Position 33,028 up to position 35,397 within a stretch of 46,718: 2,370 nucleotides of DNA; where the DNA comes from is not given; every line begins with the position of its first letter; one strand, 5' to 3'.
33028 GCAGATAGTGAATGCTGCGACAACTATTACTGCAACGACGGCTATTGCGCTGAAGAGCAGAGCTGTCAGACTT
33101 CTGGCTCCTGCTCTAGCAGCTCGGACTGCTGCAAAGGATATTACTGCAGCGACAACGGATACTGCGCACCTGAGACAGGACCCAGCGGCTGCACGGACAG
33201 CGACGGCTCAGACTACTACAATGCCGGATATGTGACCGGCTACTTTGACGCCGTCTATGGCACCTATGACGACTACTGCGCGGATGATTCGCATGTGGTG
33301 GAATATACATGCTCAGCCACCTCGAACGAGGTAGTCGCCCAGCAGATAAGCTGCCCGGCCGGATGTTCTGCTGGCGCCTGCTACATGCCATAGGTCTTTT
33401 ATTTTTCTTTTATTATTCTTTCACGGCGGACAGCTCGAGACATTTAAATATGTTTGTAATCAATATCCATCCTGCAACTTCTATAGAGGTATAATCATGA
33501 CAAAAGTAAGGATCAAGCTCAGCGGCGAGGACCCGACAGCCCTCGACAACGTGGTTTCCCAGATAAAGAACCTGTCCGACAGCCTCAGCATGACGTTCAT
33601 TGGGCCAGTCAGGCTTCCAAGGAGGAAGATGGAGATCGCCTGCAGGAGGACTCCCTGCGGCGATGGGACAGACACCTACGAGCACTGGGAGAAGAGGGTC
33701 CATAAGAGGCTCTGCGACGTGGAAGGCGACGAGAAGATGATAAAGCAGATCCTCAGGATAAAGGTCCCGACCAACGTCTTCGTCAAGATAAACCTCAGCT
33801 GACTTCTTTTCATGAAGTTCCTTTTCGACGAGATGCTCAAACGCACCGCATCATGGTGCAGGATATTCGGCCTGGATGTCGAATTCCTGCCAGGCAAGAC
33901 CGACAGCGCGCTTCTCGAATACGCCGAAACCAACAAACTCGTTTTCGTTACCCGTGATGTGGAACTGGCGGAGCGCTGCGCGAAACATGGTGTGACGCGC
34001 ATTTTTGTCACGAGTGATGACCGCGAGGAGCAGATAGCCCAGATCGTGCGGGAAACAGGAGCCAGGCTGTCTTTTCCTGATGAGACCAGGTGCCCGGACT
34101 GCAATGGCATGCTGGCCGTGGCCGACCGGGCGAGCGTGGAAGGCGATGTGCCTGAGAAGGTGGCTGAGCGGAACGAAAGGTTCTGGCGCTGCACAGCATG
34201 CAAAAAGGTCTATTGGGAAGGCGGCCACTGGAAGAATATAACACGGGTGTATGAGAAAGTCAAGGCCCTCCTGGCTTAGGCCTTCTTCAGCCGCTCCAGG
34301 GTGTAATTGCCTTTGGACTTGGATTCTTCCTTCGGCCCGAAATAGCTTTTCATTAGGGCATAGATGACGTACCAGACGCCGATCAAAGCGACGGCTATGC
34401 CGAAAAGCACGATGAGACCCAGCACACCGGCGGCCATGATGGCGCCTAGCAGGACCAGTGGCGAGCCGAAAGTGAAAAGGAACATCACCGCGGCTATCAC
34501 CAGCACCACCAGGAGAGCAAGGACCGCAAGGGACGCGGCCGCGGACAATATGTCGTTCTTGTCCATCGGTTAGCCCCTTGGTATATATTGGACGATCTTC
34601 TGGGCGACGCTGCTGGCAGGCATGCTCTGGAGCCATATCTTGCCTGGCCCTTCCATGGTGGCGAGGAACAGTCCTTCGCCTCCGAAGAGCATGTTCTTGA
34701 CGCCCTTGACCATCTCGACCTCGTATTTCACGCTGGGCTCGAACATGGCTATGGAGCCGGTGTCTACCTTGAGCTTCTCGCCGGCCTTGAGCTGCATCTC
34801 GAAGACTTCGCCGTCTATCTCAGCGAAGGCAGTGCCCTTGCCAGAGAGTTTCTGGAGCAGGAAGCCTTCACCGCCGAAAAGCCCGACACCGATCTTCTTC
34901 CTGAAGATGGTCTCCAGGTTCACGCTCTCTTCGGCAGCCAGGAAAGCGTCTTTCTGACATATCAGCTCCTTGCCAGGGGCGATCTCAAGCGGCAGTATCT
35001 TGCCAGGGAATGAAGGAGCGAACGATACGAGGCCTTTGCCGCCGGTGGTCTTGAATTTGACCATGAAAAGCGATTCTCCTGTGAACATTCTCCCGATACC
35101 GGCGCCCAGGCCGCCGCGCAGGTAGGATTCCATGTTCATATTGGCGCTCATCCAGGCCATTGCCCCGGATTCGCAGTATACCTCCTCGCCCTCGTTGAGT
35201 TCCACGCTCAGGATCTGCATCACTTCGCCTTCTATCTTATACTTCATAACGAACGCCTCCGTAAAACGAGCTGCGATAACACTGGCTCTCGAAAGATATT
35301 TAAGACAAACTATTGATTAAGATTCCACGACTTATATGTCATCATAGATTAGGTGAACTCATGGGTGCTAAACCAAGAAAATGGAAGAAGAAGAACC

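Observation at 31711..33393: Membrane-anchored protein built from ten tandem C-C-CC-C-C (inhibitor-cystine-knot framework) modules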

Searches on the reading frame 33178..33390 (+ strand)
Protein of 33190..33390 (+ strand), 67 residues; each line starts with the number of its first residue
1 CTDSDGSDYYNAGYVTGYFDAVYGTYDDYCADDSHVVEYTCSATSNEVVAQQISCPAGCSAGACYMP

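Call 33: search_protein_families(library=pfam, proteins=[window:33190-33390:+], max_evalue=1)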
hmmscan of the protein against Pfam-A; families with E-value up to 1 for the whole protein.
seq(67 aa): 0 families

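Call 37: find_homologous_proteins(query=A3, max_evalue=0.001)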
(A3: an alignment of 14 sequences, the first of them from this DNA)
Query A3 (14 sequences) (71 aa, profile of the alignment): 9 proteins with E <= 0.001 among 95 candidates.
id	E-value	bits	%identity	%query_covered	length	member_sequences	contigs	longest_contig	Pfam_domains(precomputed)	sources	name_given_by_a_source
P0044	4.3e-24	103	91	97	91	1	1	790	-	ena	-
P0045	1.0e-22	98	73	100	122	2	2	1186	-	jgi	jgi:hypothetical protein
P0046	3.2e-9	55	33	90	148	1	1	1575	-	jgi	jgi:hypothetical protein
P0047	4.6e-8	51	35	94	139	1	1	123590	-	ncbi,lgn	-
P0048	4.5e-6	45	36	90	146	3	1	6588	-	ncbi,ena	-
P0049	1.1e-5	44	38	94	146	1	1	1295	-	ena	-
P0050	1.2e-5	44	40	90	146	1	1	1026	-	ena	-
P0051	2.2e-5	43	37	90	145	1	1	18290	-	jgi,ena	-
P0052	2.3e-5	43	39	90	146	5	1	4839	-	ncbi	-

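Call 65: predict_structure(alignment_id=A5)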
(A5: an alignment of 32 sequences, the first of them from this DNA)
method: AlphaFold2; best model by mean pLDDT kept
length: 71 residues; sequences in the alignment: 32
mean_pLDDT: 94.2   pTM: 0.80
mean pLDDT of the five models: 94.2, 94.1, 93.8, 93.5, 92.8
residues with pLDDT >= 90: 63; 70-90: 5; 50-70: 2; < 50: 1
segments of 3 or more residues with pLDDT < 50: none
pLDDT, mean of each block of 10 residues (from residue 1): 82 96 95 98 93 97 97 83
secondary structure, 60 per line:
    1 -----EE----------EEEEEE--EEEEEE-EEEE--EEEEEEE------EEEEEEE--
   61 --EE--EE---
elements in order: E18-23 E26-31 E33-36 E39-45 E52-58

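Call 68: fold_search(model_id=the predicted structure, library=pdb)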
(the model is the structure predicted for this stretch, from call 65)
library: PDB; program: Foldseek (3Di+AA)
matches with E <= 10: 25; with E <= 0.001: 0
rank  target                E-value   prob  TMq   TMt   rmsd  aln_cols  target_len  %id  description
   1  6yw7_C                4.9e+00  0.07  0.31  0.09   8.6        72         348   11  Cryo-EM structure of the ARP2/3 1A5C isoform complex. (released 2020-07-22)
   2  2dhi_MODEL_1_A        4.9e+00  0.06  0.28  0.18  10.8        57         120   14  Solution structure of the PH domain of Evectin-2 from mouse (released 2006-09-24)
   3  6dec_C                5.2e+00  0.04  0.24  0.07  11.1        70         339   10  Crystal structure of Bos taurus Arp2/3 complex binding with C-terminus of Homo sapiens SPIN90 (released 2018-10-24)
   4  9qbp_C                6.5e+00  0.03  0.24  0.06   9.2        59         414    7  Crystal structure of Enhydrobacter aerosaccus apo SPARDA complex (released 2025-12-17)
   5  9vjl_MODEL_1_A        7.3e+00  0.01  0.17  0.13   8.6        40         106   18  Phosphorylation dependent recognition of RIPK1 by phosphatidylinositol 3,4,5-trisphosphate 5-phosphatase 1 (released 2026-03-25)
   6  2cov_G                7.3e+00  0.01  0.18  0.15  10.2        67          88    9  Crystal structure of CBM31 from beta-1,3-xylanase (released 2005-09-13)
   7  9ivd_A                7.7e+00  0.05  0.28  0.04   7.7        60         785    7  Cryo-EM structure of CyclinD1 bound AMBRA1-DDB1 (released 2025-04-23)
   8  8pu0_B                7.7e+00  0.02  0.24  0.05  11.4        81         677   15  Cryo-EM structure of human Elp123 in complex with tRNA, desulpho-CoA, 5'-deoxyadenosine and methionine (released 2024-04-17)
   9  7u1e_A                7.7e+00  0.02  0.26  0.07  11.7        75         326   17  CryoEM structure of the pancreatic ATP-sensitive potassium channel bound to ATP with Kir6.2-CTD in the down conformati (released 2022-08-31)
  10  5mef_B                7.7e+00  0.01  0.18  0.04  16.1        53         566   11  Cyanothece lipoxygenase 2 (CspLOX2) variant - L304F (released 2017-05-31)
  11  3qnj_B                7.7e+00  0.01  0.16  0.08  15.8        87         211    9  Crystal structure of the substrate binding domain of E.coli DnaK in complex with the antimicrobial peptide oncocin (released 2011-03-23)
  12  5mee_B                8.2e+00  0.02  0.18  0.04  15.5        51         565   10  Cyanothece lipoxygenase 2 (CspLOX2) variant - L304V (released 2017-05-31)
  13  2rb8                  8.2e+00  0.01  0.19  0.16   9.0        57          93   12  High resolution design of a protein loop (released 2007-11-20)
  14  5med_B                8.2e+00  0.01  0.18  0.04  15.5        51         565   10  Cyanothece lipoxygenase 2 (CspLOX2) (released 2017-05-31)
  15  3hiz_B                8.7e+00  0.03  0.23  0.09   5.5        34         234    9  Crystal structure of p110alpha H1047R mutant in complex with niSH2 of p85alpha (released 2009-09-29)
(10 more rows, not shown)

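Call 70: search_solved_structures(query=A5, max_evalue=10)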
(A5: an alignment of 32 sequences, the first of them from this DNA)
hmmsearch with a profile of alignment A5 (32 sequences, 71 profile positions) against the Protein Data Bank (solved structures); distinct sequences matched with E-value up to 10: 2.
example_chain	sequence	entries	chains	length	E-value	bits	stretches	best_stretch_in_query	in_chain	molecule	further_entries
3zd1_A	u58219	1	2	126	6.6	10.7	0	41-62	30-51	COMPLEMENT FACTOR H-RELATED PROTEIN 2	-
9n1z_B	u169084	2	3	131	7.2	10.6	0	41-62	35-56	Complement factor H-related protein 2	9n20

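Call 72: fold_search(model_id=the predicted structure, library=viral)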
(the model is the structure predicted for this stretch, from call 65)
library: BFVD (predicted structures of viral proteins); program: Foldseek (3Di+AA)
matches with E <= 10: 76; with E <= 0.001: 0
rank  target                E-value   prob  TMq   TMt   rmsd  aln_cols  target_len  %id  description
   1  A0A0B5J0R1            2.5e+00  0.07  0.24  0.06  12.0        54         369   20  Uncharacterized protein [Pandoravirus inopinatum]
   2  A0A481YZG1            2.9e+00  0.10  0.33  0.17   8.6        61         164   11  F-box domain-containing protein [Mimivirus LCMiAC01]
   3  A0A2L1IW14            3.3e+00  0.11  0.36  0.33   8.8        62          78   14  Uncharacterized protein [Streptomyces phage BillNye]
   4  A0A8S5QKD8            3.3e+00  0.08  0.27  0.25   6.7        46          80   11  Uncharacterized protein [Siphoviridae sp. ctiOl67]
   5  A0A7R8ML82            3.3e+00  0.06  0.24  0.29  10.9        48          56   14  Uncharacterized protein [Klebsiella phage vB_KaS-Veronica]
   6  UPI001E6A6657         3.3e+00  0.06  0.21  0.19  10.0        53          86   15  (no name look-up for this kind of identifier)
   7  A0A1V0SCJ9            3.7e+00  0.08  0.28  0.12  15.0        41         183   12  Uncharacterized protein [Indivirus ILV1]
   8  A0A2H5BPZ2            4.1e+00  0.07  0.27  0.23   8.6        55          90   13  Uncharacterized protein [Vibrio phage Vp_R1]
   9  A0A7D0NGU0            4.3e+00  0.10  0.37  0.17   8.8        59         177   12  Uncharacterized protein [Escherichia phage vB_EcoM_4HA13]
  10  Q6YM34                4.3e+00  0.06  0.24  0.18   6.2        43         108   14  Secreted chemokine binding protein [Vaccinia virus]
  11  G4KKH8                4.6e+00  0.04  0.26  0.14   9.9        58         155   12  (no name in the UniProt tables at hand)
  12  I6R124                4.8e+00  0.10  0.31  0.35   8.7        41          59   15  Uncharacterized protein [Nonlabens phage P12024S]
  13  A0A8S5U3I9            4.8e+00  0.06  0.36  0.12   8.4       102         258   11  Uncharacterized protein [Siphoviridae sp. ctSA812]
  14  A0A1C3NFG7            4.8e+00  0.01  0.16  0.06  14.6        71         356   15  (no name in the UniProt tables at hand)
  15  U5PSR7                5.1e+00  0.07  0.28  0.30  10.5        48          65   17  Uncharacterized protein [Bacillus phage BigBertha]
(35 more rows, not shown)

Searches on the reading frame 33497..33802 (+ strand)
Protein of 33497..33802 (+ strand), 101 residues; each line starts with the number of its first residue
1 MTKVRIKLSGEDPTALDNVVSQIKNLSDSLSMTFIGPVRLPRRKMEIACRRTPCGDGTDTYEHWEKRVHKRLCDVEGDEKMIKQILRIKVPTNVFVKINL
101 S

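Call 26: search_protein_families(library=pfam, proteins=[window:33497-33802:+], max_evalue=0.001)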
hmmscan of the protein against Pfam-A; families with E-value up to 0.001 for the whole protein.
window:33497-33802:+ (101 aa): 1 family
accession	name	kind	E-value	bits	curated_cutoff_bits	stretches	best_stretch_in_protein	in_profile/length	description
PF00338.27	Ribosomal_S10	-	4.3e-21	75.5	21.2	1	5-99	1-98/98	Ribosomal protein S10p/S20e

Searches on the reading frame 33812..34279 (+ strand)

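Call 26: search_protein_families(library=pfam, proteins=[window:33812-34279:+], max_evalue=0.001)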
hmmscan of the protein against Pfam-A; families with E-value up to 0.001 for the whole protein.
window:33812-34279:+ (155 aa): 2 families
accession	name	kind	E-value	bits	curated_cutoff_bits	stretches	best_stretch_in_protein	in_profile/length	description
PF01927.22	Mut7-C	-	5.6e-40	137.2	23.3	1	1-145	1-144/146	Mut7-C RNAse domain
PF18480.7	DUF5615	-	4.1e-05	23.8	23.8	1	1-82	1-91/110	Domain of unknown function (DUF5615)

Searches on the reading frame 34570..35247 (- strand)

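Call 26: search_protein_families(library=pfam, proteins=[window:34570-35247:-], max_evalue=0.001)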
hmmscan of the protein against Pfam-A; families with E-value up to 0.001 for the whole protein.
window:34570-35247:- (225 aa): 1 family
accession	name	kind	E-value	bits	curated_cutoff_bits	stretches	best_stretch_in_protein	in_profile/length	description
PF01987.23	AIM24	-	7.8e-76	254.8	25.7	1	3-209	1-205/205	Mitochondrial biogenesis AIM24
